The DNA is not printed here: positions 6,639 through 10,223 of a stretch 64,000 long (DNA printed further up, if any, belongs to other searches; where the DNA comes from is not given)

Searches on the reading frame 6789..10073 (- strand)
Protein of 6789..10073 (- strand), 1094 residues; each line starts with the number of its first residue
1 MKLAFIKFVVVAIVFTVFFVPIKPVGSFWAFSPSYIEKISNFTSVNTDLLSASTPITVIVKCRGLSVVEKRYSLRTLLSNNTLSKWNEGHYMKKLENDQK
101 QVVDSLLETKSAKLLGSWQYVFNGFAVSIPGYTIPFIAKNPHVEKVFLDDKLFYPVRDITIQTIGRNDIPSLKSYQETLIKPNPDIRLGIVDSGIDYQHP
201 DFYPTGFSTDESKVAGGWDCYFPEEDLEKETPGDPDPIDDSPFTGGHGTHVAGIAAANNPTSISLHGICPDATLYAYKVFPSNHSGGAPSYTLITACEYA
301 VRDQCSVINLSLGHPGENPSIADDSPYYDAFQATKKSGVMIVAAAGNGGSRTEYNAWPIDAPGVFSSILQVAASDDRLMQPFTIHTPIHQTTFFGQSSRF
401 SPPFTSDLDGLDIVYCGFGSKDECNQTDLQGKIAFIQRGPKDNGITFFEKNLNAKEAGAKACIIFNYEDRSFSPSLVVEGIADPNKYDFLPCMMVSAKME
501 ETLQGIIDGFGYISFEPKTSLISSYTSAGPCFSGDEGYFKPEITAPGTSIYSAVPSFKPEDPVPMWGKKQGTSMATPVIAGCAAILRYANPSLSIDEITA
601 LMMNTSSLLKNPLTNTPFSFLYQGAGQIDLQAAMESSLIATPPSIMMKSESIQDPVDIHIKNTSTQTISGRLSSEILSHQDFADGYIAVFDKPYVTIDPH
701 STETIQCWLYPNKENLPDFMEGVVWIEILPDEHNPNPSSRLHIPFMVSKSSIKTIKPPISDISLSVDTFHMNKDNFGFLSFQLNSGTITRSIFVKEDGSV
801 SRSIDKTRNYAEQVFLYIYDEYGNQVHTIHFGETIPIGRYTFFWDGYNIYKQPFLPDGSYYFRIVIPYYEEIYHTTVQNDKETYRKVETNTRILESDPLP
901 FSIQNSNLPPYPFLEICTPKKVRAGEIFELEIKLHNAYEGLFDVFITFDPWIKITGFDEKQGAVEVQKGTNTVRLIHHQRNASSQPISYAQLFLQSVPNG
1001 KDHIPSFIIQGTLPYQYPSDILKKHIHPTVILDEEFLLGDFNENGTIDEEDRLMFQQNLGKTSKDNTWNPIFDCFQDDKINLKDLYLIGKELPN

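Call 61: search_protein_families(library=pfam, proteins=[window:6789-10073:-], max_evalue=0.001)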
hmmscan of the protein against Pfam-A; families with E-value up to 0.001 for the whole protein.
window:6789-10073:- (1094 aa): 4 families
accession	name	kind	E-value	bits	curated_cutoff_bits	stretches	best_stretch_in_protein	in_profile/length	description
PF00082.27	Peptidase_S8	-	7.8e-51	173.5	21.8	1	186-607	4-274/288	Subtilase family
PF02225.27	PA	-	1e-09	38.8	23.9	1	420-498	9-90/95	PA domain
PF13860.13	FlgD_ig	-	2.7e-06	27.7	27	1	798-864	8-73/79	FlgD Ig-like domain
PF05922.21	Inhibitor_I9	-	4.6e-05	24.4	21.2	1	97-151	21-78/82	Peptidase inhibitor I9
